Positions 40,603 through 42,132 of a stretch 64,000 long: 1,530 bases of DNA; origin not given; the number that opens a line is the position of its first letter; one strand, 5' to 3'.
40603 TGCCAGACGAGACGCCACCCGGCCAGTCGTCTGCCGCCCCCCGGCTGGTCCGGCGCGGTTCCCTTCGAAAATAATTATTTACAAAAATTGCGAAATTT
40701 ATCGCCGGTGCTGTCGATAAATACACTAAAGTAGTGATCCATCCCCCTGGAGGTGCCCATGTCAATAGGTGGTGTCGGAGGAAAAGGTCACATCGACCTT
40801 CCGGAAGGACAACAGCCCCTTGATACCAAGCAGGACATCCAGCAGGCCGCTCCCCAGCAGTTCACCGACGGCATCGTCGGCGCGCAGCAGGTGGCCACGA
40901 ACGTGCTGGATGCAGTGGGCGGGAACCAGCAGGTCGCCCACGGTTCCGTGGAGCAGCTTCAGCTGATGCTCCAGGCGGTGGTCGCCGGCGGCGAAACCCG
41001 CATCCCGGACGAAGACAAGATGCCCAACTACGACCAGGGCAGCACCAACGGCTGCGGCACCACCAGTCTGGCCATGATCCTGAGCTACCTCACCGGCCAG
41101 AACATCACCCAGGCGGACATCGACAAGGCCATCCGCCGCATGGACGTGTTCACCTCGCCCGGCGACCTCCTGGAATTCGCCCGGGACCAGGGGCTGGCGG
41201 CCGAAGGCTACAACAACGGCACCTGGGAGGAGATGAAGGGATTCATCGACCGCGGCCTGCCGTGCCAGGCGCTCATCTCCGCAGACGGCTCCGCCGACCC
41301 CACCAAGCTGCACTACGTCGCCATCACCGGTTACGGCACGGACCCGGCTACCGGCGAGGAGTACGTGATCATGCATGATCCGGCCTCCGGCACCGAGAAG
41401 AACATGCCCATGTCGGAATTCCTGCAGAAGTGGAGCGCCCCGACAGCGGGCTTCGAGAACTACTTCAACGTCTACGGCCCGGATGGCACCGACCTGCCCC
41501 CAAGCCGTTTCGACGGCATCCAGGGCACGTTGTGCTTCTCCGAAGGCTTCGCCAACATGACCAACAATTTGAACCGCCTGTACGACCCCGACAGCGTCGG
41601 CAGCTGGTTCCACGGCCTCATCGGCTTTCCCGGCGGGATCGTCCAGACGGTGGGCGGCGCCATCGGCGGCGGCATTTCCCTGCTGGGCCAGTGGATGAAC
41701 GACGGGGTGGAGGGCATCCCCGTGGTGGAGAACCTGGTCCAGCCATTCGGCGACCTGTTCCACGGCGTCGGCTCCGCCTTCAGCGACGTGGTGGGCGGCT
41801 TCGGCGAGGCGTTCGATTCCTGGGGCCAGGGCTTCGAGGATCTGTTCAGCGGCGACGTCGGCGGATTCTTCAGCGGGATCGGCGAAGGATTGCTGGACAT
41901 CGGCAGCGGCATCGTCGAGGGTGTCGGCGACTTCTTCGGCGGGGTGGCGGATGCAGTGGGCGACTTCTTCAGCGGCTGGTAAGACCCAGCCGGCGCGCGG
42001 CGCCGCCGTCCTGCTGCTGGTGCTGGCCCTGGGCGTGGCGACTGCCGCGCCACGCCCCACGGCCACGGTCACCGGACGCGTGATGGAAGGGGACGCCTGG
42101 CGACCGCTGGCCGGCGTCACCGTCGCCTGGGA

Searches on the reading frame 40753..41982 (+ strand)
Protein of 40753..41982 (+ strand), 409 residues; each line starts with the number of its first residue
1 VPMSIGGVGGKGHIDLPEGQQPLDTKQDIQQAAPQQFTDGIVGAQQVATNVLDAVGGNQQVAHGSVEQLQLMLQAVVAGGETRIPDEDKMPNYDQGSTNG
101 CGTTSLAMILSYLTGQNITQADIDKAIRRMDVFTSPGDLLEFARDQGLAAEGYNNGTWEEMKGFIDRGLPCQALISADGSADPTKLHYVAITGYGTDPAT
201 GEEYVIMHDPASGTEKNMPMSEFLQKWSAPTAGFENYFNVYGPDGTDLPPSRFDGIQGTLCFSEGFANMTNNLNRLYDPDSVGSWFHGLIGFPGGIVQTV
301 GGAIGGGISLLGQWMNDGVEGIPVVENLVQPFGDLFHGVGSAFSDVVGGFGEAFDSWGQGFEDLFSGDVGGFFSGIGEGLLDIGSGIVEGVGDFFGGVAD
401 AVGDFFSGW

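Call 18: search_protein_families(library=pfam, proteins=[window:40753-41982:+], max_evalue=0.01)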
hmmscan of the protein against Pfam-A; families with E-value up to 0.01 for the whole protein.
window:40753-41982:+ (409 aa): 3 families
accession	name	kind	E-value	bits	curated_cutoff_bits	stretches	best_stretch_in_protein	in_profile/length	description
PF13529.12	Peptidase_C39_2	-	3.9e-14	53.9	24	1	90-211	3-143/143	Peptidase_C39 like family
PF12385.14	Peptidase_C70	-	2.7e-09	37.5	19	1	95-226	14-139/141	Papain-like cysteine protease AvrRpt2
PF03412.21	Peptidase_C39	-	8.6e-07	29.3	22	1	94-228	6-122/133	Peptidase C39 family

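Call 19: search_protein_families(library=ncbifam, proteins=[window:40753-41982:+], max_evalue=0.01)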
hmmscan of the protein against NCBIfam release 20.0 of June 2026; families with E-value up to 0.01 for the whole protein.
window:40753-41982:+ (409 aa): 0 families

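Call 29: find_homologous_proteins(query=window:40753-41982:+, max_evalue=0.00001)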
Query window:40753-41982:+ (409 aa): 85 proteins with E <= 0.00001 among 8000 candidates.
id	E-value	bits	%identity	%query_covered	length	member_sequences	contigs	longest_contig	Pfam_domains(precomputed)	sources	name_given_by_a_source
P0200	1.0e-249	847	92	100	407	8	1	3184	PF12385.15,PF13529.14,PF03412.22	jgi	-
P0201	1.4e-230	784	85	100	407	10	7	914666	PF12385.15,PF13529.14,PF03412.22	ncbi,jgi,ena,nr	ncbi:MAG TPA: C39 family peptidase [Acidobacteriota bacterium]|nr:C39 family peptidase [Acidobacteri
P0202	8.0e-175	600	67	100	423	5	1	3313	PF12385.15,PF13529.14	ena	-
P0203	7.7e-122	426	53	100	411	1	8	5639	PF12385.15,PF13529.14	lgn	-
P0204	5.7e-116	407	58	81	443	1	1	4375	PF12385.15,PF13529.14,PF03412.22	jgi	jgi:hypothetical protein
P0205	1.7e-113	398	50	96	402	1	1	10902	PF12385.15,PF13529.14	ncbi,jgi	-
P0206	5.6e-113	397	55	83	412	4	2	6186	PF12385.15,PF13529.14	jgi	-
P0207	9.2e-111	389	54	81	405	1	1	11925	PF12385.15,PF13529.14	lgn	-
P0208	2.4e-110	388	54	82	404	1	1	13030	PF12385.15,PF13529.14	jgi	-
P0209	1.2e-109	386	51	90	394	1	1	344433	PF12385.15,PF13529.14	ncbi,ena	-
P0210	1.5e-109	385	49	93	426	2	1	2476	PF12385.15,PF13529.14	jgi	jgi:uncharacterized protein YvpB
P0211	2.3e-109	385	50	95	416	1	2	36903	PF13529.14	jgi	-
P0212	2.7e-108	381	49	98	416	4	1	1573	PF12385.15,PF13529.14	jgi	jgi:hypothetical protein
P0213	5.4e-108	380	50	80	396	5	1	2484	PF12385.15,PF13529.14,PF03412.22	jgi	jgi:hypothetical protein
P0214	7.0e-108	380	53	84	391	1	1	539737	PF13529.14,PF03412.22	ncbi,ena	-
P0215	1.1e-107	379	55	80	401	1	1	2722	PF12385.15,PF11814.15,PF13529.14,PF03412.22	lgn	-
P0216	1.6e-107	379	54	81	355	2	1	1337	PF12385.15,PF13529.14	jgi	jgi:hypothetical protein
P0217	4.1e-107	377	52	83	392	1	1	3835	PF12385.15,PF13529.14,PF03412.22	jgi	jgi:uncharacterized protein YvpB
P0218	3.5e-106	374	47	97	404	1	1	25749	PF12385.15,PF13529.14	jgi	-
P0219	4.3e-106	374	48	98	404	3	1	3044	PF12385.15,PF13529.14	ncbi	ncbi:MAG: C39 family peptidase [Terriglobia bacterium]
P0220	4.5e-106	374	54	79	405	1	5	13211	PF12385.15,PF13529.14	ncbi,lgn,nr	ncbi:MAG: C39 family peptidase [Acidobacteria bacterium]|nr:C39 family peptidase [Acidobacteriota ba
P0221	8.4e-106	373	53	82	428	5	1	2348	PF12385.15,PF13529.14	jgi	jgi:predicted double-glycine peptidase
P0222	2.3e-105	372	53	82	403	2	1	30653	PF12385.15,PF13529.14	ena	-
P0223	3.0e-105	371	46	100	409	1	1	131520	PF13529.14,PF03412.22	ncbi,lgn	-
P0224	3.9e-105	371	55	78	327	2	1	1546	PF12385.15,PF13529.14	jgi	-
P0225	3.2e-101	358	51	81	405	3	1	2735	PF13529.14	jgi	jgi:hypothetical protein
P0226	5.8e-100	354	48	91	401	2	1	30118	PF12385.15,PF11814.15,PF13529.14,PF03412.22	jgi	jgi:hypothetical protein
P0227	4.4e-99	351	50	82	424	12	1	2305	PF12385.15,PF13529.14,PF03412.22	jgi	jgi:uncharacterized protein YvpB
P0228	4.4e-99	351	50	88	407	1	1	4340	PF15984.11,PF13529.14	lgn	-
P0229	9.3e-99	350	49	82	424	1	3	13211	PF12385.15,PF13529.14,PF03412.22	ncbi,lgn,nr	ncbi:MAG: C39 family peptidase [Acidobacteria bacterium]|nr:C39 family peptidase [Acidobacteriota ba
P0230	2.1e-98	349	50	83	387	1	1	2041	PF13529.14,PF03412.22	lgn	-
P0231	6.5e-98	347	49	82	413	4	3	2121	PF12385.15,PF13529.14,PF03412.22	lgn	-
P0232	8.2e-98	347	46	96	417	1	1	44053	PF12385.15,PF13529.14,PF03412.22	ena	-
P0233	1.1e-97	346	49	82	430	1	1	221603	PF12385.15,PF13529.14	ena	-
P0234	2.4e-96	342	54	72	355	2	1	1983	PF12385.15,PF13529.14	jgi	jgi:hypothetical protein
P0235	4.6e-96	341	50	80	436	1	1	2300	PF12385.15,PF13529.14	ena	-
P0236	5.6e-96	341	51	78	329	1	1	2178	PF12385.15,PF13529.14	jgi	jgi:hypothetical protein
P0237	1.8e-95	339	50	80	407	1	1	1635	PF12385.15,PF13529.14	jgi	jgi:hypothetical protein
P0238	7.7e-95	337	50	80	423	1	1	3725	PF12385.15,PF13529.14,PF03412.22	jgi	jgi:uncharacterized protein YvpB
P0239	1.1e-94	336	52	79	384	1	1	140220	PF12385.15,PF13529.14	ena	-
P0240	3.6e-94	335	50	80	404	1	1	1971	PF12385.15,PF13529.14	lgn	-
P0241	7.0e-94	334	46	93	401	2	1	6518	PF12385.15,PF13529.14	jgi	jgi:hypothetical protein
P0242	2.5e-93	332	49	79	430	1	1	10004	PF12385.15,PF13529.14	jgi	jgi:hypothetical protein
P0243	2.3e-92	329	50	82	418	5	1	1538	PF12385.15,PF13529.14,PF03412.22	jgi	-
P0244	3.8e-92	328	49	82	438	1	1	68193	PF12385.15,PF13529.14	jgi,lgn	jgi:hypothetical protein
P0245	1.3e-90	323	44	94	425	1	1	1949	PF12385.15,PF13529.14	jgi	-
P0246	3.7e-90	321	46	81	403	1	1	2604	PF12385.15,PF13529.14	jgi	jgi:predicted double-glycine peptidase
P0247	5.6e-90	321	45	95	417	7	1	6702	PF12385.15,PF13529.14,PF03412.22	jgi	jgi:hypothetical protein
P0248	2.8e-87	312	44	93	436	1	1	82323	PF12385.15,PF13529.14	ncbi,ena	-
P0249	1.9e-86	309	50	79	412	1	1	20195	PF12385.15,PF13529.14,PF03412.22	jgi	jgi:hypothetical protein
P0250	7.4e-86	307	47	68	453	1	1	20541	PF13529.14,PF03412.22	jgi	jgi:hypothetical protein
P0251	2.7e-83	299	42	78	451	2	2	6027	PF13529.14,PF03412.22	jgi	jgi:hypothetical protein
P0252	4.9e-83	298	45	82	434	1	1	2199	PF12385.15,PF13529.14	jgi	jgi:predicted double-glycine peptidase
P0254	1.0e-82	297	44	78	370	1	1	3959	PF13529.14,PF03412.22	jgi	jgi:hypothetical protein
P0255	9.5e-82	294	47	80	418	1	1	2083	PF12385.15,PF13529.14,PF03412.22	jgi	-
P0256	1.2e-80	290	48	79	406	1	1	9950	PF12385.15,PF13529.14,PF03412.22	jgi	jgi:hypothetical protein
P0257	4.9e-80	288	47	69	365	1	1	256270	PF12385.15,PF13529.14,PF03412.22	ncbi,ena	-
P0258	5.5e-80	288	44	81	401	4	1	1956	PF12385.15,PF13529.14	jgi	-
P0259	4.0e-79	285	47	79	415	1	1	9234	PF12385.15,PF13529.14,PF03412.22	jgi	jgi:hypothetical protein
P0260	4.0e-78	282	47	79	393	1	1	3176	PF12385.15,PF13529.14,PF03412.22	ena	-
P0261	1.7e-77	280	46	75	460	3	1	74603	PF13529.14,PF03412.22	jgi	jgi:hypothetical protein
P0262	6.8e-77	278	43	79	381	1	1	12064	PF13529.14,PF03412.22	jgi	jgi:hypothetical protein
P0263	7.9e-77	278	42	78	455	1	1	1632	PF13529.14,PF03412.22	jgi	jgi:hypothetical protein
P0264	4.2e-76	275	46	78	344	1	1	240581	PF12385.15,PF13529.14,PF03412.22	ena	-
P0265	5.2e-75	272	44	73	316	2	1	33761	PF13529.14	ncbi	-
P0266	6.7e-74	268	46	70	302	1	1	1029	PF13529.14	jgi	jgi:hypothetical protein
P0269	1.9e-70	257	42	83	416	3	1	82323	PF12385.15,PF13529.14,PF27499.1,PF03412.22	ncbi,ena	-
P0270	9.3e-68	248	45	64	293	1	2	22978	PF13529.14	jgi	jgi:hypothetical protein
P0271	2.4e-66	243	43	80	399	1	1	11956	PF12385.15,PF13529.14,PF03412.22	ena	-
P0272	8.9e-65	238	40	80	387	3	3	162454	PF13529.14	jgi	jgi:hypothetical protein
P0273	1.1e-63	234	46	61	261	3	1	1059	PF13529.14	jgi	jgi:hypothetical protein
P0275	8.8e-61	225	49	54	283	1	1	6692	PF13529.14,PF03412.22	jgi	jgi:hypothetical protein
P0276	2.6e-53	200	46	58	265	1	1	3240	PF13529.14,PF03412.22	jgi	jgi:hypothetical protein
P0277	2.4e-51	194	53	42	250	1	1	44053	PF12385.15,PF13529.14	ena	-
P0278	2.1e-46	177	42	59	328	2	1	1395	PF13529.14,PF03412.22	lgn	-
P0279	1.2e-38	152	53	36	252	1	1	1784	PF12385.15,PF13529.14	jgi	jgi:uncharacterized protein YvpB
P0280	9.0e-29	119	50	33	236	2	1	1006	PF12385.15,PF13529.14,PF03412.22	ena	-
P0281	5.9e-25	107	35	63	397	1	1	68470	PF13529.14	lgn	-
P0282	3.4e-23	101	41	36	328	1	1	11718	PF13529.14,PF03412.22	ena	-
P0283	2.9e-21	94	40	33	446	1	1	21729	PF13529.14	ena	-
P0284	4.0e-21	94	38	33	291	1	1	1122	PF13529.14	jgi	jgi:hypothetical protein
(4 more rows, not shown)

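Call 31: search_protein_families(library=padloc, proteins=[window:40753-41982:+], max_evalue=0.01)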
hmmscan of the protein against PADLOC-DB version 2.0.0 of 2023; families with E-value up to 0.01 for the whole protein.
window:40753-41982:+ (409 aa): 0 families

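Call 36: predict_structure(alignment_id=A2)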
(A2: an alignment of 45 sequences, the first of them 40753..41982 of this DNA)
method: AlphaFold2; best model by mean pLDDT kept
length: 409 residues; sequences in the alignment: 45
mean_pLDDT: 79.1   pTM: 0.72
mean pLDDT of the five models: 79.1, 74.5, 73.4, 71.5, 70.7
residues with pLDDT >= 90: 182; 70-90: 131; 50-70: 32; < 50: 64
segments of 3 or more residues with pLDDT < 50: 1-63
pLDDT, mean of each block of 10 residues (from residue 1): 31 33 33 31 36 39 56 61 96 94 98 97 92 92 97 98 98 97 94 96 97 97 97 95 97 90 90 92 89 85 81 80 78 76 78 82 84 79 73 69 62
secondary structure, 60 per line:
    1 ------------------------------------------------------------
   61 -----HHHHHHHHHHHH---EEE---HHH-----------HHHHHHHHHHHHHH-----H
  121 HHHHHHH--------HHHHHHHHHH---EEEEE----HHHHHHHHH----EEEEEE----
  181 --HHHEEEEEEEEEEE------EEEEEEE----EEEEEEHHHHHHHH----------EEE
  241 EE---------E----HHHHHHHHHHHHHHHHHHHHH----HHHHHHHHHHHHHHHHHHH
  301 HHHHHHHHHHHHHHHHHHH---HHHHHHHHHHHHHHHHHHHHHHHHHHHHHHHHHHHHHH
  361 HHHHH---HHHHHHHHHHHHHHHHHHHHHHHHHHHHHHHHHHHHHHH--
elements in order: H66-77 E81-83 H101-114 H120-127 H136-145 E149-153 H158-166 E171-176 E186-196 E203-209 E214-219 H220-227 E238-242 H257-277 H282-319 H323-365 H369-407

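Call 39: fold_search(model_id=the predicted structure, library=pdb)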
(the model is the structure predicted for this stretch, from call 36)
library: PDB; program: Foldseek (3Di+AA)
matches with E <= 10: 372; with E <= 0.001: 20
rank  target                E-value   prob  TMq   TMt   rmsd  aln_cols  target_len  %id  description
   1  1cv8                  3.6e-05  1.00  0.32  0.70   5.2       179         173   14  STAPHOPAIN, CYSTEINE PROTEINASE FROM STAPHYLOCOCCUS AUREUS V8 (released 1998-10-14)
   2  3erv                  4.2e-05  1.00  0.33  0.64   3.5       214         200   16  Crystal structure of an putative C39-like peptidase from Bacillus anthracis (released 2008-10-14)
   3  1y4h_A                5.8e-05  1.00  0.32  0.69   4.9       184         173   16  Wild type staphopain-staphostatin complex (released 2005-01-18)
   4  1pxv_A                7.4e-05  1.00  0.31  0.64   5.5       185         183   14  The staphostatin-staphopain complex: a forward binding inhibitor in complex with its target cysteine protease (released 2003-10-21)
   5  1x9y_A                8.2e-05  1.00  0.32  0.37   4.7       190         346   14  The prostaphopain B structure (released 2004-11-23)
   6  9azl_A                1.3e-04  1.00  0.29  0.17  27.2       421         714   12  Cryo-EM structure of the ABC transporter PCAT1 bound with MgADP class1 (released 2024-10-30)
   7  8vp9_B                1.7e-04  1.00  0.29  0.18  28.8       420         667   12  Cryo-EM structure of the cysteine-free ABC transporter PCAT1 bound with ADP and Substrate (released 2024-10-30)
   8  9qvq_B                1.8e-04  1.00  0.26  0.33  18.1       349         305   11  Crystal structure of the CtaG_H128A variant from Ruminiclostridium cellulolyticum in complex with PHBA (P2(1)-medium) (released 2025-10-01)
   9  9qvs                  2.3e-04  1.00  0.25  0.32  17.4       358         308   13  Crystal structure of the CtaG_D144N variant from Ruminiclostridium cellulolyticum (P2(1)-small) (released 2025-10-01)
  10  8vp5_A                2.5e-04  1.00  0.30  0.18  27.7       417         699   13  Cryo-EM structure of the ABC transporter PCAT1 bound with ADP and Substrate (released 2024-10-30)
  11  9quz                  2.6e-04  1.00  0.26  0.33  18.6       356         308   12  Crystal structure of CtaG from Ruminiclostridium cellulolyticum (P2(1)-small) (released 2025-10-01)
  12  6mpz_A                3.6e-04  1.00  0.29  0.77   3.4       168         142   25  Crystal structure of a double glycine motif protease from AMS/PCAT transporter in complex with the leader peptide (released 2019-02-06)
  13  6mpz_B                3.6e-04  1.00  0.28  0.75   3.5       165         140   25  Crystal structure of a double glycine motif protease from AMS/PCAT transporter in complex with the leader peptide (released 2019-02-06)
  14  9qvo                  3.6e-04  1.00  0.25  0.31  18.5       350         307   12  Crystal structure of the CtaG_H128A variant from Ruminiclostridium cellulolyticum (P2(1)-small) (released 2025-10-01)
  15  9qvl                  4.2e-04  1.00  0.25  0.31  16.6       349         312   14  Crystal structure of the CtaG_C11A variant from Ruminiclostridium cellulolyticum (P2(1)2(1)2(1)-small) (released 2025-10-01)
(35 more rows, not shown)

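Call 41: find_encoding_contigs(protein=P0261, flank=7000, max_places=1)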
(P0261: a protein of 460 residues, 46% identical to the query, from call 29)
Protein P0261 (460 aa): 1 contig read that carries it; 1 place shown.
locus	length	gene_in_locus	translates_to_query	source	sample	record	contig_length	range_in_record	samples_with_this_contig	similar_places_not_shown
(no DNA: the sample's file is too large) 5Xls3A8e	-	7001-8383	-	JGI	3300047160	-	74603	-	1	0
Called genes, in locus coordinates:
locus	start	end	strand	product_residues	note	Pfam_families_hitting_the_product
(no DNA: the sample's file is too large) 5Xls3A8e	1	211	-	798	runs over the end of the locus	PF00512:HisKA, PF02518:HATPase_c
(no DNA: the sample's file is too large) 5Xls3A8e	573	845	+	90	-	-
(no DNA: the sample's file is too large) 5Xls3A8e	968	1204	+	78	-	-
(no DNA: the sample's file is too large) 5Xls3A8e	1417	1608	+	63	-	-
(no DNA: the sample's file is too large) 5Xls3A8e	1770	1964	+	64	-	-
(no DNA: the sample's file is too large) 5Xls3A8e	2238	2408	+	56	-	-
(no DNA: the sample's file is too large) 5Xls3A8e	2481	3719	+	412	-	PF26002:Beta-barrel_AprE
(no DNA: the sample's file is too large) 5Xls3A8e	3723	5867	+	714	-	PF03412:Peptidase_C39, PF00664:ABC_membrane, PF00005:ABC_tran, PF02463:SMC_N (faint)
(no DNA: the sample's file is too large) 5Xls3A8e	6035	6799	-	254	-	-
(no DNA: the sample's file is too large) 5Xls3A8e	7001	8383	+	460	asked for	PF03412:Peptidase_C39 (weak), PF13529:Peptidase_C39_2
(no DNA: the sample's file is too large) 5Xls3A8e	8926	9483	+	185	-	-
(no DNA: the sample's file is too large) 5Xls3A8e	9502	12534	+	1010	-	PF08334:T2SSG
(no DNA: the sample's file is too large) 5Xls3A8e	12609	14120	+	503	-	PF13091:PLDc_2, PF00614:PLDc (weak)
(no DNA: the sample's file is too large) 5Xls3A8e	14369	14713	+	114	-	-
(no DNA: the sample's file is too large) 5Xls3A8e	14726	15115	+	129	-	-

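Call 42: find_encoding_contigs(protein=P0239, flank=7000, max_places=1)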
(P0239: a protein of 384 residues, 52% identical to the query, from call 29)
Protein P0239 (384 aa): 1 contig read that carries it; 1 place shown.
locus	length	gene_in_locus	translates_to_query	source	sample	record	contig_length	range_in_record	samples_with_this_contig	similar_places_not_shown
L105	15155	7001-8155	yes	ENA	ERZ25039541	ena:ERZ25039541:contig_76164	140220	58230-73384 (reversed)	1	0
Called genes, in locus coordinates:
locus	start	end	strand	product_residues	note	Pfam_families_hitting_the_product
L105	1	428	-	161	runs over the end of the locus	PF02472:ExbD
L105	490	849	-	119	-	PF01618:MotA_ExbB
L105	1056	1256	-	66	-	-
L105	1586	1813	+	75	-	-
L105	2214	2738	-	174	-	-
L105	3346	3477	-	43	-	-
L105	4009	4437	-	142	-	-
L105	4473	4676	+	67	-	-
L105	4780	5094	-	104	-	-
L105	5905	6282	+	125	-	PF00475:IGPD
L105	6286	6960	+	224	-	-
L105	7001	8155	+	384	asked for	PF12385:Peptidase_C70 (weak), PF13529:Peptidase_C39_2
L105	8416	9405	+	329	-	-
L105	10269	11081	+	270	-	PF00977:His_biosynth, PF01180:DHO_dh (faint), PF01207:Dus (faint)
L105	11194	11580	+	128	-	PF01502:PRA-CH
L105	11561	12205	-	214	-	-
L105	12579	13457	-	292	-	-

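Call 43: find_encoding_contigs(protein=P0223, flank=7000, max_places=1)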
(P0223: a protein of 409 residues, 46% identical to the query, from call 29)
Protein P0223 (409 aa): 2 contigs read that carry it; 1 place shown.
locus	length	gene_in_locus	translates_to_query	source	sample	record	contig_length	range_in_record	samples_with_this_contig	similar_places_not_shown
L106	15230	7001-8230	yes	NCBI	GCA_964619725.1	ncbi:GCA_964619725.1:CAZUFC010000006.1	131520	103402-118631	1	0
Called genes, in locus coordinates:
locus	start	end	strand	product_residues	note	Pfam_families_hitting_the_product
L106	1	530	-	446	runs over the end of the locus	PF04055:Radical_SAM, PF13186:SPASM (weak)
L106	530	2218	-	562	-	-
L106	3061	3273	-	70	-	PF15919:HicB_lk_antitox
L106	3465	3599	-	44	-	-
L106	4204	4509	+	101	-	PF00069:Pkinase (weak)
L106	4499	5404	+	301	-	-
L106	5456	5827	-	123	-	-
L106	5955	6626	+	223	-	-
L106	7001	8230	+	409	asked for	PF03412:Peptidase_C39 (weak), PF13529:Peptidase_C39_2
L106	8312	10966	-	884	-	PF01654:Cyt_bd_oxida_I, PF13442:Cytochrome_CBB3 (weak), PF22113:Mtrc-MtrF_II-IV_dom (weak)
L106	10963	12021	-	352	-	-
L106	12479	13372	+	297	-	PF00892:EamA, PF08627:CRT-like (faint), PF00892:EamA, PF06027:SLC35F (weak)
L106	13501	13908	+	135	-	PF01475:FUR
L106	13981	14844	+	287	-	PF09674:DUF2400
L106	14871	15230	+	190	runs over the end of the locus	PF00210:Ferritin, PF02915:Rubrerythrin, PF23458:DUF7130 (weak), PF21349:RUBY_RBDX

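Call 56: search_protein_representatives(alignment_id=A2)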
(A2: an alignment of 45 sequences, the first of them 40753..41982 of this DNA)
Query: 45 sequences, 392 profile positions. Proteins with E-value up to 0.001 (for the whole library): 4318; up to 1e-10: 767; up to 1e-30: 151. The best 150 are listed.
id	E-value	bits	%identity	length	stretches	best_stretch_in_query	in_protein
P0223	6.6e-159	545.6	-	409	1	12-392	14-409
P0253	2.3e-147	507.6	-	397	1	3-392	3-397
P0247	3.8e-145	500.3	-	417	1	48-392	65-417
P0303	2.9e-136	471.1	-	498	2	60-384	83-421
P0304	1.7e-134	465.2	-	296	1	113-392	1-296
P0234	1.1e-132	459.3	-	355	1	61-390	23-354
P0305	1.1e-132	459.3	-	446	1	1-392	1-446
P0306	9.1e-131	453.0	-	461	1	70-390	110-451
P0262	1.8e-128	445.4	-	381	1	49-392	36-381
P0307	1.2e-125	436.1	-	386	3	63-348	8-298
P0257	4.1e-118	411.3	-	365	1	69-390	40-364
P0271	1.3e-115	403.1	-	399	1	22-392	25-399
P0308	2.2e-113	395.7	-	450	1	69-388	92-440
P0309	1.9e-112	392.7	-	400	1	22-392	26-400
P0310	1.2e-107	376.9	-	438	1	77-392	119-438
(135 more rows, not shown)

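Call 59: find_encoding_contigs(protein=P0214, flank=8000, max_places=1)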
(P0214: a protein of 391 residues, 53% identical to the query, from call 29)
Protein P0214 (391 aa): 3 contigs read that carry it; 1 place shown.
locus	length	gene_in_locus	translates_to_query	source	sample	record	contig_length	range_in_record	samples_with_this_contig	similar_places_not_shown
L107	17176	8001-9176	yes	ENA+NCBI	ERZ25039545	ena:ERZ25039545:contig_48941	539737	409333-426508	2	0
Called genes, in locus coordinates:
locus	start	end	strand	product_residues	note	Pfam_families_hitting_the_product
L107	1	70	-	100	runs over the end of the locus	-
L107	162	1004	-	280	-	PF00873:ACR_tran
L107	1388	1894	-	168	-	PF05573:NosL (faint)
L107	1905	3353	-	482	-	PF19335:HMBD, PF25919:BSH_CusB, PF25973:BSH_CzcB, PF25869:3HB_CusB (weak), PF25954:Beta-barrel_RND_2, PF25944:Beta-barrel_RND (weak), PF25967:RND-MFP_C, PF25975:CzcB_C, +1 more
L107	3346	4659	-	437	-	PF02321:OEP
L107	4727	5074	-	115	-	-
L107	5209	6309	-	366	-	PF01053:Cys_Met_Meta_PP, PF00155:Aminotran_1_2 (weak)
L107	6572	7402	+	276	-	PF00027:cNMP_binding, PF06210:DUF1003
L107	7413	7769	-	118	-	PF03992:ABM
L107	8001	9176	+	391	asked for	PF13529:Peptidase_C39_2, PF03412:Peptidase_C39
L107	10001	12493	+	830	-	PF02836:Glyco_hydro_2_C, PF13641:Glyco_tranf_2_3, PF00535:Glycos_transf_2, PF10111:Glyco_tranf_2_2, PF13632:Glyco_trans_2_3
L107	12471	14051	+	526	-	PF00664:ABC_membrane, PF00005:ABC_tran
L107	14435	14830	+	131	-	-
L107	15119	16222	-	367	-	PF13487:HD_5, PF01966:HD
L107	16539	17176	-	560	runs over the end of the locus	PF13424:TPR_12 (faint), PF21033:RMD1-3 (faint), PF00515:TPR_1 (faint), PF07719:TPR_2 (faint), PF13181:TPR_8 (faint), PF13371:TPR_9 (faint), PF13414:TPR_11 (faint), PF13432:TPR_16, +3 more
